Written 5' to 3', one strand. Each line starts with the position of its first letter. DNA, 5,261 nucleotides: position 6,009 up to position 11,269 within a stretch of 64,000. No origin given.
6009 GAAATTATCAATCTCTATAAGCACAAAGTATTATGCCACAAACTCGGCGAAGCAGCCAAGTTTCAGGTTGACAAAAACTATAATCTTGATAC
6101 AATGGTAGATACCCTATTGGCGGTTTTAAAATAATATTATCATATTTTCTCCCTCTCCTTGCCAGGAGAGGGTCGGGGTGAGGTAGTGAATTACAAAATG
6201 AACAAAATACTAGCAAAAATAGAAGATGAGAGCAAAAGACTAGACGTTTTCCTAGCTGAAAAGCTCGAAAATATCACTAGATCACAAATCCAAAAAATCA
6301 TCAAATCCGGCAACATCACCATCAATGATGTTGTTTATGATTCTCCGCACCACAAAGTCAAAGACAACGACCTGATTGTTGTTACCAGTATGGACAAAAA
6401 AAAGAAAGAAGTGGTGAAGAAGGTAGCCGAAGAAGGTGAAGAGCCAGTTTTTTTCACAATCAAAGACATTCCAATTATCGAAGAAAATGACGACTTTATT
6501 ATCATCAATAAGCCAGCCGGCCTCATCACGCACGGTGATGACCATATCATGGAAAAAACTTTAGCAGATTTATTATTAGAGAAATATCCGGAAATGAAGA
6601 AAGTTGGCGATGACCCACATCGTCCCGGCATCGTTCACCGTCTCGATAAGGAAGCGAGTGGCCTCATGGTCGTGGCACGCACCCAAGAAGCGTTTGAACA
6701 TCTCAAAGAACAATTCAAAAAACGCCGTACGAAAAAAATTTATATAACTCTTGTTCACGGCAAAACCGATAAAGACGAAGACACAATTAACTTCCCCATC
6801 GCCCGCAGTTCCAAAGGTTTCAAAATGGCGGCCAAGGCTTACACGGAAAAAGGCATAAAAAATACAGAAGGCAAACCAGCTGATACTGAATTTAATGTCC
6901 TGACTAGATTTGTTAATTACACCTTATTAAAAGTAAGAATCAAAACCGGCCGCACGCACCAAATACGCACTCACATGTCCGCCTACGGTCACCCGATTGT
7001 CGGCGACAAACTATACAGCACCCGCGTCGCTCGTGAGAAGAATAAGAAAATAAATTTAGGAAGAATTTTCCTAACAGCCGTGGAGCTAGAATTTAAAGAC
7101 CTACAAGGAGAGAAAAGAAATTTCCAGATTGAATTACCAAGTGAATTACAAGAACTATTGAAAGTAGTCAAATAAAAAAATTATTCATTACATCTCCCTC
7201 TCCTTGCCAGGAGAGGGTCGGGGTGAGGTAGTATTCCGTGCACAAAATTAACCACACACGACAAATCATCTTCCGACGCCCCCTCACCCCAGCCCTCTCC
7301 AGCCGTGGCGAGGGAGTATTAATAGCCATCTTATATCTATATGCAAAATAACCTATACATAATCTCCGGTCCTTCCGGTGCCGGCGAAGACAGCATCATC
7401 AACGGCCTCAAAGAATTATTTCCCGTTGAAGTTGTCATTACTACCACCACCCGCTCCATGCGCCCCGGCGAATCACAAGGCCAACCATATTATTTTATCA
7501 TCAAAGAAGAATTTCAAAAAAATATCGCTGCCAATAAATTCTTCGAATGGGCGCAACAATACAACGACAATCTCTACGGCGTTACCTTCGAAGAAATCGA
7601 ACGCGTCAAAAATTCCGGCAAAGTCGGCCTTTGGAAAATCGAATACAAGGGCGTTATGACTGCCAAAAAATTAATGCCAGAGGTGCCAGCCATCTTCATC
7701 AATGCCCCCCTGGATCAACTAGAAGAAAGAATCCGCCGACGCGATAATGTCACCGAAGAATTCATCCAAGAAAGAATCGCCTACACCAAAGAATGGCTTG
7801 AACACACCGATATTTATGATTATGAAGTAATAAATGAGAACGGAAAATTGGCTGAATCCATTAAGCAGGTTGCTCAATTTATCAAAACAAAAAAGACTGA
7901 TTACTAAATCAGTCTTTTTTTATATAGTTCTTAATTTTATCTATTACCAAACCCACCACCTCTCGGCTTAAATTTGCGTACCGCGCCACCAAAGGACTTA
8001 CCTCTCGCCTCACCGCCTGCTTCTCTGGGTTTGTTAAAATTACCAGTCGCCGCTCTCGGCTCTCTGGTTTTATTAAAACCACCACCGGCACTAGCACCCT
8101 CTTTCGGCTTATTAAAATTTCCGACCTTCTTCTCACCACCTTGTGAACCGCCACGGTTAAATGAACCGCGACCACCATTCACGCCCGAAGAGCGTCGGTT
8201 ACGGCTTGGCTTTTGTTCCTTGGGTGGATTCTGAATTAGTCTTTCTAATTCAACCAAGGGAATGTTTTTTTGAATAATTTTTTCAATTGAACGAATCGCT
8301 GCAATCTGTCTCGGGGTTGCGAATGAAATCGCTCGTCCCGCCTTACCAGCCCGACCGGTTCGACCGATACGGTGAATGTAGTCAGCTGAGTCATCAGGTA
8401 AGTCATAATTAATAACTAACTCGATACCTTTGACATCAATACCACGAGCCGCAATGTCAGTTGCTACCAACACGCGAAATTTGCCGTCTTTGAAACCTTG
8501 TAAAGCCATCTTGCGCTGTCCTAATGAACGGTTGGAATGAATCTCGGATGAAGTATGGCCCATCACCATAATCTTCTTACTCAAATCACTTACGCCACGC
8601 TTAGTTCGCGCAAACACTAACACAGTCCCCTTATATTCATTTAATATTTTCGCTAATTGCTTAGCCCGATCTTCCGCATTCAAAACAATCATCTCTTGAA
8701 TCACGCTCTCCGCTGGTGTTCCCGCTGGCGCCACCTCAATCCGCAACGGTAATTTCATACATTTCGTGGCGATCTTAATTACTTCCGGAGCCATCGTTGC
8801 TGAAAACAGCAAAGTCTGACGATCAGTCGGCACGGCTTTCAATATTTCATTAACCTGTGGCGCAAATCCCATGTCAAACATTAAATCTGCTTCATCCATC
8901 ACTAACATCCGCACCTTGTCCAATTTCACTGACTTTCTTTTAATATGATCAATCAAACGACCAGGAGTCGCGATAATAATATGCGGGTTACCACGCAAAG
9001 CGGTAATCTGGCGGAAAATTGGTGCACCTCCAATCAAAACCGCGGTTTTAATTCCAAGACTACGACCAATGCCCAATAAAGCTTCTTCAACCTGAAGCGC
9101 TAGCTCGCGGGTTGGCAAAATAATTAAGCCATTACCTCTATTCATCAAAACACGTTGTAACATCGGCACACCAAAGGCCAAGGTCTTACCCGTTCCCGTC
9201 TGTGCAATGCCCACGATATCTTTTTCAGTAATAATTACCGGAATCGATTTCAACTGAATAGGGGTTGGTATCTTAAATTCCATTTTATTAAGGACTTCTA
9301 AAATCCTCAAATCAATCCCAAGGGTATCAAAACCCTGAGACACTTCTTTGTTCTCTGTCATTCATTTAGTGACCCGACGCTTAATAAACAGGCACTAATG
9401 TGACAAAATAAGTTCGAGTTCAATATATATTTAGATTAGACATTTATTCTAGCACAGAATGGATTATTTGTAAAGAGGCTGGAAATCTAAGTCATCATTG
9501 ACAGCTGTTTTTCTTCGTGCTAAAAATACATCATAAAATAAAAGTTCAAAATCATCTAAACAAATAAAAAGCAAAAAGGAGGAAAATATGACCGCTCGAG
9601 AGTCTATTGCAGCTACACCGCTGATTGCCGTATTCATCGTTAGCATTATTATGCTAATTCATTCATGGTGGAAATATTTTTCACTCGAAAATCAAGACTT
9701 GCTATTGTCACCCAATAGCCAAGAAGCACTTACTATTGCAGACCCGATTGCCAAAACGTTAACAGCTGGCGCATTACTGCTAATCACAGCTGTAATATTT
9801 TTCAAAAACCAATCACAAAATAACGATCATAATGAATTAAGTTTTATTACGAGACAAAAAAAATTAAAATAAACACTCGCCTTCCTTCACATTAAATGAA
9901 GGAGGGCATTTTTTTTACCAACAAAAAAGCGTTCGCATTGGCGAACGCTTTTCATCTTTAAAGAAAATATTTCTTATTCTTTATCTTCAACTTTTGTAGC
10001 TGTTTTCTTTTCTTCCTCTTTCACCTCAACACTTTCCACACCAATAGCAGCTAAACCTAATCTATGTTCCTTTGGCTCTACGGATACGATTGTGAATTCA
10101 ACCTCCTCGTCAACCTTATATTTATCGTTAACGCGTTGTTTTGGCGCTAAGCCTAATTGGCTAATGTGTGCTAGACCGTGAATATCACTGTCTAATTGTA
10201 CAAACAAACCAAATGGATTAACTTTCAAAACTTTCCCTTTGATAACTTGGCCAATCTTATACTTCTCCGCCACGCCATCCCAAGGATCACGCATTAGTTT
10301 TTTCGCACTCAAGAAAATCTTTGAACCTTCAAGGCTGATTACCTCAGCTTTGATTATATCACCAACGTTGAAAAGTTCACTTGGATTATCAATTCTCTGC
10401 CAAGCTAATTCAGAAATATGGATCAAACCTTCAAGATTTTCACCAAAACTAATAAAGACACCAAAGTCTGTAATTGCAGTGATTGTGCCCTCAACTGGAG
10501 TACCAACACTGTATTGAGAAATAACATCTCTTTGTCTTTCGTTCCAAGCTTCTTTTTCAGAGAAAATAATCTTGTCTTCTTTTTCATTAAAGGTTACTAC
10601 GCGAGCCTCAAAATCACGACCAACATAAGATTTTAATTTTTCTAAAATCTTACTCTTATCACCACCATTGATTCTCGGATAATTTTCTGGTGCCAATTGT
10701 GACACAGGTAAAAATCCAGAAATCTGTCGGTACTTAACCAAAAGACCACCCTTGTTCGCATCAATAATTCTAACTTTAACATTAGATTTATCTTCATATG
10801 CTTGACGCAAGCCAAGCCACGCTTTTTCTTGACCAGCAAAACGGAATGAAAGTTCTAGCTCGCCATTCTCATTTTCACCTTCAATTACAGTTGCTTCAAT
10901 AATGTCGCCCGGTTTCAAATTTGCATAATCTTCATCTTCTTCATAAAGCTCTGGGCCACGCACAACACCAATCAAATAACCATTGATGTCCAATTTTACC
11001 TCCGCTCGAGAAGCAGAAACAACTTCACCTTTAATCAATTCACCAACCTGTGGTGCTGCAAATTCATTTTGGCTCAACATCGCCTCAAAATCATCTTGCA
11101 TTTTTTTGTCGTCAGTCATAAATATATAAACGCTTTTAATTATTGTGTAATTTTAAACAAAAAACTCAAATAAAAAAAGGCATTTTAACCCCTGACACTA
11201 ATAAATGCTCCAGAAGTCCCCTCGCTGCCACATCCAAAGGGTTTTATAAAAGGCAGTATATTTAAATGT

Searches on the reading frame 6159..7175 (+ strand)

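Call 101: search_protein_families(library=pfam, proteins=[window:6159-7175:+], max_evalue=0.00001)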
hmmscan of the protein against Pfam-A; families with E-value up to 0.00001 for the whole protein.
window:6159-7175:+ (338 aa): 2 families
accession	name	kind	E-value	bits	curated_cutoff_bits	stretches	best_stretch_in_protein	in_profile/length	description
PF00849.27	PseudoU_synth_2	-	1.4e-33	116.7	26.8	1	112-275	1-152/152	RNA pseudouridylate synthase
PF01479.30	S4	-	6.3e-12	45.5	22.8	1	27-73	2-48/48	S4 domain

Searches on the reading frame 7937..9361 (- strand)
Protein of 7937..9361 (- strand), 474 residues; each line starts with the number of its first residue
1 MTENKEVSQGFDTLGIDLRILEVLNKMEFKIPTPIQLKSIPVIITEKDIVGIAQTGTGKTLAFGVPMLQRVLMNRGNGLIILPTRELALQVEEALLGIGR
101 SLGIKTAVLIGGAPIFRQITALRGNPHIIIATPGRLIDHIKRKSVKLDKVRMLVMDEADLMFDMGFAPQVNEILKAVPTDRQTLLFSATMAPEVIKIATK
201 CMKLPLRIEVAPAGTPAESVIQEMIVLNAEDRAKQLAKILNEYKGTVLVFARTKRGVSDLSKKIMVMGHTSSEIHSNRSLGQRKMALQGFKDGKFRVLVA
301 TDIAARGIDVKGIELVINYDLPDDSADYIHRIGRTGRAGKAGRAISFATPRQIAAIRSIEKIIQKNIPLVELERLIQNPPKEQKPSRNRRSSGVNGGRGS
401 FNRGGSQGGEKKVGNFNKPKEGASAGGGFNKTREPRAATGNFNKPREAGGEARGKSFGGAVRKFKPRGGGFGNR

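Call 101: search_protein_families(library=pfam, proteins=[window:7937-9361:-], max_evalue=0.00001)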
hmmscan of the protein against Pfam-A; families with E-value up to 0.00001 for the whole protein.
window:7937-9361:- (474 aa): 2 families
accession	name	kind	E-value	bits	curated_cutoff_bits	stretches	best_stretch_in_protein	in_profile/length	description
PF00270.35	DEAD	-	2.9e-47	161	26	1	33-194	1-164/167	DEAD/DEAH box helicase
PF00271.37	Helicase_C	-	4.3e-29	101.4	23.5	1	234-339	4-110/110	Helicase conserved C-terminal domain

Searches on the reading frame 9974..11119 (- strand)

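Call 101: search_protein_families(library=pfam, proteins=[window:9974-11119:-], max_evalue=0.00001)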
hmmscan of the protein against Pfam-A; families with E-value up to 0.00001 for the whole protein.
window:9974-11119:- (381 aa): 2 families
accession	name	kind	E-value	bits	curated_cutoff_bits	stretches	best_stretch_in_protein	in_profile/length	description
PF00575.29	S1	-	2.8e-41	140.2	22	2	205-266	4-65/74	S1 RNA binding domain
PF23459.1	S1_RRP5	-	7.9e-16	58.8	27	1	288-355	2-69/72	RRP5 S1 domain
